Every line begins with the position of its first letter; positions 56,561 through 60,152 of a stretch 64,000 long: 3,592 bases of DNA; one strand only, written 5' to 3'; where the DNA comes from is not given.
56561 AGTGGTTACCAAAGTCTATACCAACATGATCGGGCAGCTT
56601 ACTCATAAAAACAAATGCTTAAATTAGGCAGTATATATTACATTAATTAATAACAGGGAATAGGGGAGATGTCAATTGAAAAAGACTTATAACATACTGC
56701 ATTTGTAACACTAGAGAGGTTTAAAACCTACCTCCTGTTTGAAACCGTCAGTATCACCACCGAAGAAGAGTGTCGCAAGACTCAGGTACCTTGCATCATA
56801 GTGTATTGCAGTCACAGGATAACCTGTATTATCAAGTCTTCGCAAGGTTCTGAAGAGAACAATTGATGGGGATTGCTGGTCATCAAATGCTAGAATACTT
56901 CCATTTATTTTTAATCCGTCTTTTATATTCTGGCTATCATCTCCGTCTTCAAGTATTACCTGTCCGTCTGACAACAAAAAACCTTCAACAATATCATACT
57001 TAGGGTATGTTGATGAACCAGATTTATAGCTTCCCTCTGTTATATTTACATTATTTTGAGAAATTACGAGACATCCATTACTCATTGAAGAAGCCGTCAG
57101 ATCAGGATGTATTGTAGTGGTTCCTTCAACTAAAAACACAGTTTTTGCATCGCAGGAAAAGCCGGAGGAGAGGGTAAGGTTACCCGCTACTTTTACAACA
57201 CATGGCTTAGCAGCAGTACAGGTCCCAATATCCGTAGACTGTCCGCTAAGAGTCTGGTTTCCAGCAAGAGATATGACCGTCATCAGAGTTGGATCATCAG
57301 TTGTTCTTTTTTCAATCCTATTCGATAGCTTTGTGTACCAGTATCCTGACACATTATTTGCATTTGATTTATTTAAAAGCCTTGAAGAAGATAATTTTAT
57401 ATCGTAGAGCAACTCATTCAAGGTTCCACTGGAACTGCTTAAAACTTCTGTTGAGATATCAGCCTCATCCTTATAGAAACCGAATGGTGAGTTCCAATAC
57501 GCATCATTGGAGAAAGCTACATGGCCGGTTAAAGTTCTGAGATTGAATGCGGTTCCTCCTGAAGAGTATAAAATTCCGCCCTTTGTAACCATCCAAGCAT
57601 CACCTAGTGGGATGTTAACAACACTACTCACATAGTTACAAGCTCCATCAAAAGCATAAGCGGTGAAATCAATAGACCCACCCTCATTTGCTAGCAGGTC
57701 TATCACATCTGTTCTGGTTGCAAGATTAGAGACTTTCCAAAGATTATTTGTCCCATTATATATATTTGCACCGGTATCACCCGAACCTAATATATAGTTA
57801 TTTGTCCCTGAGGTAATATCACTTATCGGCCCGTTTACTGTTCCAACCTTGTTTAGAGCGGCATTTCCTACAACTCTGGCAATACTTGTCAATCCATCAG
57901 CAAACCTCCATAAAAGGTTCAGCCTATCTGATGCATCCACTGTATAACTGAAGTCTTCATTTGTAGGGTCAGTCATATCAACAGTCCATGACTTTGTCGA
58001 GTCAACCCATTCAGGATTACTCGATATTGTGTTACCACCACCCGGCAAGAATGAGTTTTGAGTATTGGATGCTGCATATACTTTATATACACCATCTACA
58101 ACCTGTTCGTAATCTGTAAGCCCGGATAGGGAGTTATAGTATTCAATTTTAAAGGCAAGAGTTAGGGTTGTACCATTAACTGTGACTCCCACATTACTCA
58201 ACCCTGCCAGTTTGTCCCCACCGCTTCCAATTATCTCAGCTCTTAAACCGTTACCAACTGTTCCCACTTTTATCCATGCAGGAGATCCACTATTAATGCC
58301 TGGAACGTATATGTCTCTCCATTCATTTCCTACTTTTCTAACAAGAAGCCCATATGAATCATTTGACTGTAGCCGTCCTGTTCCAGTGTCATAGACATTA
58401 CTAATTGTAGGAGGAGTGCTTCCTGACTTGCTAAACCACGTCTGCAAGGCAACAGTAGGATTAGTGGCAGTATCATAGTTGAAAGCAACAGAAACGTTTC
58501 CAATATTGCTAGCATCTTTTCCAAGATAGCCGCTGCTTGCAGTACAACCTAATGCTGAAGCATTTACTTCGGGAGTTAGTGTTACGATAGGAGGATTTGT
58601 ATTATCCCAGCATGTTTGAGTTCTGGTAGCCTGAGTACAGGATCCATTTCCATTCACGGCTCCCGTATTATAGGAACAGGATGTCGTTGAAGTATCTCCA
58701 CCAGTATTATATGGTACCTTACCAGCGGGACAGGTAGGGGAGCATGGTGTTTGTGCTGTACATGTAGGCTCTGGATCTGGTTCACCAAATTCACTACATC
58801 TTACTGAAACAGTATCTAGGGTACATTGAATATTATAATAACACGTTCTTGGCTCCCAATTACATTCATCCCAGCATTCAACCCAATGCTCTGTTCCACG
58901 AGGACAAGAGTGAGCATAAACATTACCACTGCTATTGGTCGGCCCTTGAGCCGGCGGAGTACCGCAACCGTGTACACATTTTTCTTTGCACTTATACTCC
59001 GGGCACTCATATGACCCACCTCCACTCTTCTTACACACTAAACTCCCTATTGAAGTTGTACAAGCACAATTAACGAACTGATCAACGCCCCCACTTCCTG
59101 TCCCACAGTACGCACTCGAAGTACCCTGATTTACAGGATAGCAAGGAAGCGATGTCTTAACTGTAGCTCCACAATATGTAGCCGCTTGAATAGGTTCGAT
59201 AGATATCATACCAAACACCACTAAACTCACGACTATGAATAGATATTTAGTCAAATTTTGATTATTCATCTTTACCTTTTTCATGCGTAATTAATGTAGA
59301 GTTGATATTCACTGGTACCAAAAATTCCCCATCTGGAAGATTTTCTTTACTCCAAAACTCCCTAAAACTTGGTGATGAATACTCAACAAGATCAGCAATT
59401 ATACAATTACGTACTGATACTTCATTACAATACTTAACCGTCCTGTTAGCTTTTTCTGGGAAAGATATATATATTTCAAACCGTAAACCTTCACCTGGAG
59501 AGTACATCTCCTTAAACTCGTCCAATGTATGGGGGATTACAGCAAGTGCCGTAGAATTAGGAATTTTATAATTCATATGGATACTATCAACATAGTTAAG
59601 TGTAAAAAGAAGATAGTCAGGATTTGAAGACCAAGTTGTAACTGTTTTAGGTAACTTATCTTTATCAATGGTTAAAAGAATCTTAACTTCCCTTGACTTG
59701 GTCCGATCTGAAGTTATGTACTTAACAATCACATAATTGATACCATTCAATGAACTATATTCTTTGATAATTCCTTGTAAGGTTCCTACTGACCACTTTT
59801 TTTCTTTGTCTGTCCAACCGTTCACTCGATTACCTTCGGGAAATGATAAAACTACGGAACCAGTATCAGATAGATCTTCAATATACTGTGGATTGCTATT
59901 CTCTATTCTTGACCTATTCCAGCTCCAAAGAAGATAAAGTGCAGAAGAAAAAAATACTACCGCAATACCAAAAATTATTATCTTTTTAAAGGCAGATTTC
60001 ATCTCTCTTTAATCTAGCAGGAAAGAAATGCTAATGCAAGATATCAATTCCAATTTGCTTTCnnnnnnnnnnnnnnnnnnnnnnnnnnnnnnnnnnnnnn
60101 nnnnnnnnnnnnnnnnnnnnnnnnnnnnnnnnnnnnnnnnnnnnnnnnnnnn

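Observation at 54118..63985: Type IV pilus-like locus with embedded CheY receiver and three large uncharacterised envelope proteins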

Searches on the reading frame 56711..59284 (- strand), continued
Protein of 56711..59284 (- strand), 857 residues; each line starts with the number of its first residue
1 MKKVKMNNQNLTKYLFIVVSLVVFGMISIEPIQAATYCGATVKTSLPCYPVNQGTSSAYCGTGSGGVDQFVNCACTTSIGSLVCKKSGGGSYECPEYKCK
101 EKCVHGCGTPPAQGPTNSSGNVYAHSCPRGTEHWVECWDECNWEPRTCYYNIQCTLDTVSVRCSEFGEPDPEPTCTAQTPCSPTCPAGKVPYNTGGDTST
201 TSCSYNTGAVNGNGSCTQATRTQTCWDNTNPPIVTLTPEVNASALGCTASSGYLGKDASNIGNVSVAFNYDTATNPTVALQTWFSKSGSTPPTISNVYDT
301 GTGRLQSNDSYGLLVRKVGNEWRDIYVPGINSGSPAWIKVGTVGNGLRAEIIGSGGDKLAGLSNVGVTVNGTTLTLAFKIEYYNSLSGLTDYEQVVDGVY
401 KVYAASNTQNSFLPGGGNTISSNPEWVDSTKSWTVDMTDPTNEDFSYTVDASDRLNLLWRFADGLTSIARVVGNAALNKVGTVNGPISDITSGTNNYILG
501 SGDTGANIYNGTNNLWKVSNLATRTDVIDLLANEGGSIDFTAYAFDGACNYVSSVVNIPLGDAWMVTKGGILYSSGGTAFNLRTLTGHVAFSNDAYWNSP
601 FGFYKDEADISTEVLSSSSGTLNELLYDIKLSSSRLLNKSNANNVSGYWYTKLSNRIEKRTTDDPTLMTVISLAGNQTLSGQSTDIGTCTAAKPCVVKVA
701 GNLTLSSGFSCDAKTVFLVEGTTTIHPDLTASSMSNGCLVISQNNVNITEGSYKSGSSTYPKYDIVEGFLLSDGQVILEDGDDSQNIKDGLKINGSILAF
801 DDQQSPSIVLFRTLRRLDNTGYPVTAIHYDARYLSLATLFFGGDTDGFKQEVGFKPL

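Call 79: find_encoding_contigs(protein=P0100, flank=8000, max_places=2)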
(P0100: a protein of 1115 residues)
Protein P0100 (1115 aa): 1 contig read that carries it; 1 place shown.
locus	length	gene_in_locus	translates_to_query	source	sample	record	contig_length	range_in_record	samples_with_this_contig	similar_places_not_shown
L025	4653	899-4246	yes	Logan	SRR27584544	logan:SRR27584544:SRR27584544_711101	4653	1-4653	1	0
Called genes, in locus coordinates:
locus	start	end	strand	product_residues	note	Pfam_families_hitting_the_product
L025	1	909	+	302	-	?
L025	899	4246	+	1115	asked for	PF00092:VWA, PF13519:VWA_2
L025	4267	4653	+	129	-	?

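Call 80: find_encoding_contigs(protein=P0036, flank=8000, max_places=2)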
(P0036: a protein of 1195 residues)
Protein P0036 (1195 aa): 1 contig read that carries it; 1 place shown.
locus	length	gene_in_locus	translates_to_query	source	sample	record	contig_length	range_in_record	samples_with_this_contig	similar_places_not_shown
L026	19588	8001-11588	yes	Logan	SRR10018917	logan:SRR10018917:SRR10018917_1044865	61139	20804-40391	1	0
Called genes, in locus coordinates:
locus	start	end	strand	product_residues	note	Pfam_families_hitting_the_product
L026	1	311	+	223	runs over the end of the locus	-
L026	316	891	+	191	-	-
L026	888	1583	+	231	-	PF07963:N_methyl (weak)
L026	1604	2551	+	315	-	-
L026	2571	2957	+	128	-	PF00072:Response_reg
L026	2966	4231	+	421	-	-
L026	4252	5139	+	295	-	-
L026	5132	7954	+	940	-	-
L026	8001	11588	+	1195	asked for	PF09479:Flg_new (faint), PF18998:Flg_new_2 (weak)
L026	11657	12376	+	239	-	-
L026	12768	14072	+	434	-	-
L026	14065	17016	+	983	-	-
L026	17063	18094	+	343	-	PF06723:MreB_Mbl (faint), PF11104:PilM_2, PF14450:FtsA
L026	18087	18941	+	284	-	-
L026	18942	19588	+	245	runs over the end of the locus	-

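Call 85: search_protein_families(library=pfam, alignment_id=A12, max_evalue=0.001)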
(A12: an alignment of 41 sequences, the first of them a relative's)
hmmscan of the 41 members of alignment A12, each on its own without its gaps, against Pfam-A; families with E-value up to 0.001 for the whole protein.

A. member 1, P0150 (1213 aa): 2 families
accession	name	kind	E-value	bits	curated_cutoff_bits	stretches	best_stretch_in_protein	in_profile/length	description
PF00092.34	VWA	-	4.7e-15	56.7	23.8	1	227-400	1-164/174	von Willebrand factor type A domain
PF13519.12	VWA_2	-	1.9e-11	45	27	1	229-313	2-89/107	von Willebrand factor type A domain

B. families by the number of members that match (of 41 scanned): 12 families
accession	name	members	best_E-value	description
PF16841.11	CBM60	3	6.9e-14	Ca-dependent carbohydrate-binding module xylan-binding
PF09479.16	Flg_new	3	1.1e-06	Listeria-Bacteroides repeat domain (List_Bact_rpt)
PF00092.34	VWA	2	4.7e-15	von Willebrand factor type A domain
PF04041.19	Glyco_hydro_130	2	1.5e-11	beta-1,4-mannooligosaccharide phosphorylase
PF13519.12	VWA_2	2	1.9e-11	von Willebrand factor type A domain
PF21722.4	Gly_rich_2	1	4.1e-17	Glycine-rich domain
PF13385.13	Laminin_G_3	1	8.5e-17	Concanavalin A-like lectin/glucanases superfamily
PF10102.14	DUF2341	1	5.2e-16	Domain of unknown function (DUF2341)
PF00754.31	F5_F8_type_C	1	1.1e-14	F5/8 type C domain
PF22633.2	F5_F8_type_C_2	1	7.1e-14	NedA-like, galactose-binding domain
PF18998.6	Flg_new_2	1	5.9e-06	Divergent InlB B-repeat domain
PF14099.13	Polysacc_lyase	1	1.8e-05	Polysaccharide lyase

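Call 91: list_cluster_members(proteins=[P0014, P0021, P0030, P0047, P0060, P0085, P0100, P0118, P0133, P0150])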
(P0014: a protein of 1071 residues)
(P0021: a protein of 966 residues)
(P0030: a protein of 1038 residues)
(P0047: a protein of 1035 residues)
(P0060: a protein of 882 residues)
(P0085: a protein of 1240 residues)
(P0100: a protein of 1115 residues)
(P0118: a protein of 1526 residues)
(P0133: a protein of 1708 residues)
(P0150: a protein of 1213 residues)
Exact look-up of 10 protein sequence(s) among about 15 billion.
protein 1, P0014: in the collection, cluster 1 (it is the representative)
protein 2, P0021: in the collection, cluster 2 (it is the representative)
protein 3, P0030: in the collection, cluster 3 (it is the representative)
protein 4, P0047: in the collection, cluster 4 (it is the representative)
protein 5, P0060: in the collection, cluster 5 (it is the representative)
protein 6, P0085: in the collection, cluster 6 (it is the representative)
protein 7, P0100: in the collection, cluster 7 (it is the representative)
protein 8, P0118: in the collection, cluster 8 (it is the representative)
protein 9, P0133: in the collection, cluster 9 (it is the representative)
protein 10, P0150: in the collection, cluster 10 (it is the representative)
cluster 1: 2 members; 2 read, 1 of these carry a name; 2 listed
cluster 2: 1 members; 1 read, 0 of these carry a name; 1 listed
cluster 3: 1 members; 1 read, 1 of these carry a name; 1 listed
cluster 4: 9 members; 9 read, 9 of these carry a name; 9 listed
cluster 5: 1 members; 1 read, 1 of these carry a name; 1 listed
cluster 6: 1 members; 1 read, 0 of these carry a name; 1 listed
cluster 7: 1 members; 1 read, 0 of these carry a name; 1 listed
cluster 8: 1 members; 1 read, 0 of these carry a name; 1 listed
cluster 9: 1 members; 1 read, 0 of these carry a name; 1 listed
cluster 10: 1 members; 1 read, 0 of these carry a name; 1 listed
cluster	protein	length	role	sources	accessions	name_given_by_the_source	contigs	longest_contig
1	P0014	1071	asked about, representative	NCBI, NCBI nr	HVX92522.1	MAG TPA: LamG domain-containing protein [Candidatus Dojkabacteria bacterium] | LamG domain-containing protein [Candidatus Dojkabacteria bacterium]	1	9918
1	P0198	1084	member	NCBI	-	-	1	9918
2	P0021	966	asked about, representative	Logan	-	-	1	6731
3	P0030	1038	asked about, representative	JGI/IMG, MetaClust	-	\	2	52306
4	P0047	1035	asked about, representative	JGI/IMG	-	hypothetical protein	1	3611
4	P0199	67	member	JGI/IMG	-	hypothetical protein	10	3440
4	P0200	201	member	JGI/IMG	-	hypothetical protein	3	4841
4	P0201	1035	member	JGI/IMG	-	hypothetical protein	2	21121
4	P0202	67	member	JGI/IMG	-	hypothetical protein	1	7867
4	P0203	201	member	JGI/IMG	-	hypothetical protein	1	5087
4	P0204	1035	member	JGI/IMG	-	hypothetical protein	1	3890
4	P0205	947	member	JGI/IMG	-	hypothetical protein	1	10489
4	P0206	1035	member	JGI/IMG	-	hypothetical protein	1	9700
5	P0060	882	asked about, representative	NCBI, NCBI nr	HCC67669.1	TPA: hypothetical protein DEP90_00410 [Patescibacteria group bacterium] | hypothetical protein [Patescibacteria group bacterium]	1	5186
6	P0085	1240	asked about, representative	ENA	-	-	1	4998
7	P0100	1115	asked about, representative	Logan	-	-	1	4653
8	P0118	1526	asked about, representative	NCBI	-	-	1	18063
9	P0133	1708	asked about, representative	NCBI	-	-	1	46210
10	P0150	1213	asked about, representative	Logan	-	-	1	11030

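Call 104: find_related_loci(query=A6, collection=metagenome_contigs, flank=9000)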
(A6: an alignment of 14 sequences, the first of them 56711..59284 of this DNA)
Query A6 (857 aa) in metagenome_contigs; peptide patterns used: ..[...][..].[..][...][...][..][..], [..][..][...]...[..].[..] (x = any residue, [..] = any of these).
85 stretches matched a pattern; 22 encode a relative of the query (tblastn E <= 1e-3); 22 distinct loci.
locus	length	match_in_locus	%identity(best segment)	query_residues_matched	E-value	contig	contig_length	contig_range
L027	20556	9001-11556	42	10-857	0e+0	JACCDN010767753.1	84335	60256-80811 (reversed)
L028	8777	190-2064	34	275-857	4e-83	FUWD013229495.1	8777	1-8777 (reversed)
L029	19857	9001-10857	30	279-857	1e-78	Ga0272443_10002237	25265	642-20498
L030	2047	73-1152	38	513-857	3e-57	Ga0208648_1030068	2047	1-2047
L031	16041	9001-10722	27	246-856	9e-54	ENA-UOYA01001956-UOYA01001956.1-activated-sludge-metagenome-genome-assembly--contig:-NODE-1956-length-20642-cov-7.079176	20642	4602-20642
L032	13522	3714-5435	27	246-856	2e-53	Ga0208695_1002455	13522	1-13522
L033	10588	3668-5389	27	246-856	8e-51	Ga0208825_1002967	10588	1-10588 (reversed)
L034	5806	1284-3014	24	283-857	5e-43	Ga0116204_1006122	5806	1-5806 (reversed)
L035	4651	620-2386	27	283-856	7e-38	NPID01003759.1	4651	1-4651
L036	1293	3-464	44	702-857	1e-39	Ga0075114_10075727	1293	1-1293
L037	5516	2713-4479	27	283-856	8e-38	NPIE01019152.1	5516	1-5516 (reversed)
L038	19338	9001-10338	28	427-855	1e-36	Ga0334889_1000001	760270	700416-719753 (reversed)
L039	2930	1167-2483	29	433-856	2e-35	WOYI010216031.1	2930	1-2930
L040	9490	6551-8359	27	283-856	5e-34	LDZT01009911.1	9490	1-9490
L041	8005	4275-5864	27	359-856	2e-33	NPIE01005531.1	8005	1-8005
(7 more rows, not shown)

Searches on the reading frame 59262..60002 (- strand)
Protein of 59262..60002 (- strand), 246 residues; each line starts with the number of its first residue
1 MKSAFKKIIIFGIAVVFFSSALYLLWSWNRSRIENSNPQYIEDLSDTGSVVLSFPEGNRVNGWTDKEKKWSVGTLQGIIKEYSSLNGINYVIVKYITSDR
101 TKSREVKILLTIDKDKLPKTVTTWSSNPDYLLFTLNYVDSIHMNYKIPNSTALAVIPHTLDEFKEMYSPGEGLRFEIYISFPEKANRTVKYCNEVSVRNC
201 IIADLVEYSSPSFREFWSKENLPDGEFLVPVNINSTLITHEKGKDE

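Call 3: search_protein_families(library=pfam, proteins=[window:59262-60002:-], max_evalue=0.1)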
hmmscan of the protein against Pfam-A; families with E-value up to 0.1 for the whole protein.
window:59262-60002:- (246 aa): 1 family
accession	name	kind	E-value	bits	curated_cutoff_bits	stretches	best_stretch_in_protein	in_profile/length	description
PF15514.12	ThaI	-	0.049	13.8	25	0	93-153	79-137/203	Restriction endonuclease ThaI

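Call 4: search_protein_families(library=ncbifam, proteins=[window:59262-60002:-], max_evalue=0.1)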
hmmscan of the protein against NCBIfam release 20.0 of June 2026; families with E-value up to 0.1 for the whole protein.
window:59262-60002:- (246 aa): 0 families

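Call 102: search_solved_structures(query=A3, max_evalue=1)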
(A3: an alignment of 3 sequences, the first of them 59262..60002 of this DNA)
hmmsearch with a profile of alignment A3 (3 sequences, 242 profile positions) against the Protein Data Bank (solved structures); distinct sequences matched with E-value up to 1: 7.
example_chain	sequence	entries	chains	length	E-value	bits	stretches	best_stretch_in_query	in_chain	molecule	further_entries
6vrb_C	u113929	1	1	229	0.13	15.1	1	109-180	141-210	AcrVIA1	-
6d3k_B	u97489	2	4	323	0.31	13.9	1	75-115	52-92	Interferon-induced, double-stranded RNA-activated protein kinase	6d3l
8qel_B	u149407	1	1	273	0.33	13.8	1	77-116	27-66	Interferon-induced, double-stranded RNA-activated protein kinase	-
2a19_B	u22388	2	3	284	0.36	13.6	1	77-116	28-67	Interferon-induced, double-stranded RNA-activated protein kinase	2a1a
3uiu_A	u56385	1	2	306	0.43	13.4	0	77-115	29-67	Interferon-induced, double-stranded RNA-activated protein kinase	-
3bws_A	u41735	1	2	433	0.43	13.4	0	172-224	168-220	protein Lp49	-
9yuf_A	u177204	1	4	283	0.49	13.2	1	77-116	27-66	Interferon-induced, double-stranded RNA-activated protein kinase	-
